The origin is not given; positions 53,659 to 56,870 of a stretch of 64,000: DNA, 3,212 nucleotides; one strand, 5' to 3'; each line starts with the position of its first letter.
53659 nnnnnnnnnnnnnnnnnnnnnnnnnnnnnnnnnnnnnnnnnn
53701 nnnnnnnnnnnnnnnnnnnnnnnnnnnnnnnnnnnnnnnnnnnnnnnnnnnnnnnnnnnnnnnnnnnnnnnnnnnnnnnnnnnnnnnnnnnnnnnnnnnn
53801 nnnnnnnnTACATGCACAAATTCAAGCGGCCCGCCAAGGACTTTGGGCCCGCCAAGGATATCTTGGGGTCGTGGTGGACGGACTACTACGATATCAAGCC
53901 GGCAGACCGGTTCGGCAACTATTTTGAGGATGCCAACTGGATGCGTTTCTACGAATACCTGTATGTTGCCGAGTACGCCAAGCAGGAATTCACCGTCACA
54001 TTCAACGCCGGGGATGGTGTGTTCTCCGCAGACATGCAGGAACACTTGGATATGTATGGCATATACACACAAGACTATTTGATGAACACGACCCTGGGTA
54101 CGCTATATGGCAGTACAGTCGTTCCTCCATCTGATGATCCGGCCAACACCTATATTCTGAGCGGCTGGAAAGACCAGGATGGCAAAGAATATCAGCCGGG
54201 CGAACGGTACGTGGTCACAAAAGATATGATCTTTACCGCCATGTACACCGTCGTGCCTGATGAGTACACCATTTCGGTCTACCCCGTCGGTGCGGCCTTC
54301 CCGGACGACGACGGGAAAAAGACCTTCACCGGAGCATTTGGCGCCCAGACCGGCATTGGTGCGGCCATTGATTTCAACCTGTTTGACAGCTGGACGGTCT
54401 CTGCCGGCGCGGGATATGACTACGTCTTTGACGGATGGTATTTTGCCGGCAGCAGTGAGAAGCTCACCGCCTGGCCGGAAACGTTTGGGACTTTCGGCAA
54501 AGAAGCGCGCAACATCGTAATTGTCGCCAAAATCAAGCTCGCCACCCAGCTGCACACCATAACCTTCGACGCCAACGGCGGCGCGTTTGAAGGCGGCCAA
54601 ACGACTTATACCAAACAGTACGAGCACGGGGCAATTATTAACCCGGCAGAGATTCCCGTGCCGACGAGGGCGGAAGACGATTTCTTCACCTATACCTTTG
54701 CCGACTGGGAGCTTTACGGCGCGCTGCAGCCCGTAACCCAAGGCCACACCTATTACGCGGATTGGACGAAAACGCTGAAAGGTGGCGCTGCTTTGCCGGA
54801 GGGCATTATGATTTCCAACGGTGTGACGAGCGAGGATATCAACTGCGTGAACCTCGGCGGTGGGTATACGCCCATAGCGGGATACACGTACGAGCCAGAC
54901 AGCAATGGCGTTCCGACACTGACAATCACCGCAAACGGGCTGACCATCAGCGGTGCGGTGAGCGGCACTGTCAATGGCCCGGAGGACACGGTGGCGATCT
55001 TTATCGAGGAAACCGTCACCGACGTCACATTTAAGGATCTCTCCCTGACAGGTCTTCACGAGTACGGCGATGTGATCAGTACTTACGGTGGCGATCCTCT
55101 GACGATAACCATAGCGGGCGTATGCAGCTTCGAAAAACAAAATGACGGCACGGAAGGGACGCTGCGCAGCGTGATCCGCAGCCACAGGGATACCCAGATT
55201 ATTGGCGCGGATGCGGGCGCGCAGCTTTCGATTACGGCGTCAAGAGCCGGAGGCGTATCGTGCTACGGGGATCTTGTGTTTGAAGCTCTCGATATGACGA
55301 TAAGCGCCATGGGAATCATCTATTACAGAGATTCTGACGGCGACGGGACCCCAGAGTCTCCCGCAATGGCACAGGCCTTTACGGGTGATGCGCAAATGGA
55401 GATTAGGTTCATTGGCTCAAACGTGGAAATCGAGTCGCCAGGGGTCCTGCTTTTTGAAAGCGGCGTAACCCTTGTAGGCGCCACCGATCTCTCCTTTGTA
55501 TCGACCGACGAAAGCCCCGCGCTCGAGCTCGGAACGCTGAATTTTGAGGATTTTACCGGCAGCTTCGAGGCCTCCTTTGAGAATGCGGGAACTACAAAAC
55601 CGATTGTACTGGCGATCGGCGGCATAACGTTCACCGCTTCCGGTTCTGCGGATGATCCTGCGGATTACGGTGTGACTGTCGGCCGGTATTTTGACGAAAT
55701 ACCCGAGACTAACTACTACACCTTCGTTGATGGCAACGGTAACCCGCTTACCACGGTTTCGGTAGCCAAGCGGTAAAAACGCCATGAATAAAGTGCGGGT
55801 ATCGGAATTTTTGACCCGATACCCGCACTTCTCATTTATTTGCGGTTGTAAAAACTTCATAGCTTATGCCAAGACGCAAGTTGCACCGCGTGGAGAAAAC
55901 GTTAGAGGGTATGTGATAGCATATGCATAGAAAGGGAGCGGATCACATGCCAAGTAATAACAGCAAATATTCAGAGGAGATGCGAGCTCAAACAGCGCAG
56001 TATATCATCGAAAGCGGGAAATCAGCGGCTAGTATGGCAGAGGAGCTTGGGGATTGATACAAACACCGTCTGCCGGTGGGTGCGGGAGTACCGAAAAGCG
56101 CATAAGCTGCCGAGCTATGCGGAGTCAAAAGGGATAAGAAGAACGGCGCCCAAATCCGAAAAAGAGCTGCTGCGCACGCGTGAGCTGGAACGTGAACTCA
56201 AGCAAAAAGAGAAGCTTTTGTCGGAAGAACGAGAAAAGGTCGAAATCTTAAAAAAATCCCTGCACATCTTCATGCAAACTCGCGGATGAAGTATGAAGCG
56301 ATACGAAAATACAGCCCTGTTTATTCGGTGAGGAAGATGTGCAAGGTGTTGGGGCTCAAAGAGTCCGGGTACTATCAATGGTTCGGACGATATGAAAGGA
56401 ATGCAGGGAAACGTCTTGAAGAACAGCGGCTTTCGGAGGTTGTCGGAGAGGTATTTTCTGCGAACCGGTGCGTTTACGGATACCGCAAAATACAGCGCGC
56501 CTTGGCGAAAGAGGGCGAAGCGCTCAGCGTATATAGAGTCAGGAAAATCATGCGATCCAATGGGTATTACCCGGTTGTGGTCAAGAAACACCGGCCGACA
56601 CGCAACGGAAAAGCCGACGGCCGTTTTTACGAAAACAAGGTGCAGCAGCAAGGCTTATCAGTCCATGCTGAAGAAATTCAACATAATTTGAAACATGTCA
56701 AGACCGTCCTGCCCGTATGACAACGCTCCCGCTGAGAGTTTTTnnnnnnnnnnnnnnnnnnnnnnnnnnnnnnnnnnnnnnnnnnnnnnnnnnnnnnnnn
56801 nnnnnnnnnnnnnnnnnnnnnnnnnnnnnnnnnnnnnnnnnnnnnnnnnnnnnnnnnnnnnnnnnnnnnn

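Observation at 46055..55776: Two-component system followed by a D-to-E pseudo-receiver whose stop overlaps the start of a 2155-aa SLH-anchored giant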

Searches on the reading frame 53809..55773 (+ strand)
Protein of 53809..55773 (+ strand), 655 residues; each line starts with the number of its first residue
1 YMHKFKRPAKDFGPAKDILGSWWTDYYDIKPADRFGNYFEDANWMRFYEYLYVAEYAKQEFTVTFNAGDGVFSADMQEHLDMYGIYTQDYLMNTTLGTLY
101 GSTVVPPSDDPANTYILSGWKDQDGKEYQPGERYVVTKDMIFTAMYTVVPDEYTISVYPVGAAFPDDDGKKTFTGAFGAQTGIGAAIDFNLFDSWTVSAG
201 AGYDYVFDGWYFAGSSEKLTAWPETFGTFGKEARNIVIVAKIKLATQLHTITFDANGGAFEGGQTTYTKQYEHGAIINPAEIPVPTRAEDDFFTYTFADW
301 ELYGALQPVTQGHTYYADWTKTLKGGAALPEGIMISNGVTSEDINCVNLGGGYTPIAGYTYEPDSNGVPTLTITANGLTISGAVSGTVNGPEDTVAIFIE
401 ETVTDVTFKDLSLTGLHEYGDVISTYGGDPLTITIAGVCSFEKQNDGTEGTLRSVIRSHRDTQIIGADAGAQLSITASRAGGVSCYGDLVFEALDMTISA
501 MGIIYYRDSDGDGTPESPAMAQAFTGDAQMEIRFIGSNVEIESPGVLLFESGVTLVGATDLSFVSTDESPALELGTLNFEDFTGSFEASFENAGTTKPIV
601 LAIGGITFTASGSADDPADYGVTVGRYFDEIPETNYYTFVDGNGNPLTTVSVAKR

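Call 56: search_protein_families(library=pfam, proteins=[window:53809-55773:+], max_evalue=1)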
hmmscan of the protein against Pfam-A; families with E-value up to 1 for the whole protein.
window:53809-55773:+ (655 aa): 1 family
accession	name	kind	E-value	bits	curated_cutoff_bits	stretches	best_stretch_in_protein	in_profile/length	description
PF09479.16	Flg_new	-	0.00047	20.7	27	2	249-303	1-41/65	Listeria-Bacteroides repeat domain (List_Bact_rpt)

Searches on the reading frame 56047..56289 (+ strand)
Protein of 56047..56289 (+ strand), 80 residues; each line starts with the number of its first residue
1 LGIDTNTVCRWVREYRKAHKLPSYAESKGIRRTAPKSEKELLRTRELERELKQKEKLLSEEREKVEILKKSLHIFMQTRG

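Call 60: search_protein_families(library=pfam, proteins=[window:56047-56289:+], max_evalue=0.1)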
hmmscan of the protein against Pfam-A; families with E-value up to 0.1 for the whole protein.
window:56047-56289:+ (80 aa): 2 families
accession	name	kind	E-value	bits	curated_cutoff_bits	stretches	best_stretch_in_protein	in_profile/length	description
PF13384.12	HTH_23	-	0.0097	16.1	24.6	1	1-17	27-43/50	Homeodomain-like domain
PF11594.13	Med28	-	0.037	14.9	29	1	43-72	73-102/102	Mediator complex subunit 28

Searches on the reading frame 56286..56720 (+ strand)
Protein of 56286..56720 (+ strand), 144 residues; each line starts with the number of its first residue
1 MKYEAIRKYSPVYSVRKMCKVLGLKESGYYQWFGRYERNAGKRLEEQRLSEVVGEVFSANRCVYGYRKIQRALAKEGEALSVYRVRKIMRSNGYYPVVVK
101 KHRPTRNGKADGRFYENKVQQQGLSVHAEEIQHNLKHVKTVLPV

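Call 60: search_protein_families(library=pfam, proteins=[window:56286-56720:+], max_evalue=0.1)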
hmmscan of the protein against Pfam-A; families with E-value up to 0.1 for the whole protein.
window:56286-56720:+ (144 aa): 3 families
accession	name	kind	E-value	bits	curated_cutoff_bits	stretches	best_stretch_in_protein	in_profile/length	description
PF13276.12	HTH_21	-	2.1e-14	53.9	28.1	1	46-102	3-60/60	HTH-like domain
PF01527.26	HTH_Tnp_1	-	0.00021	21.9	24.1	1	2-41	12-50/75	Transposase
PF01498.24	HTH_Tnp_Tc3_2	-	0.02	15.6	31.5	0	65-104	15-54/72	Transposase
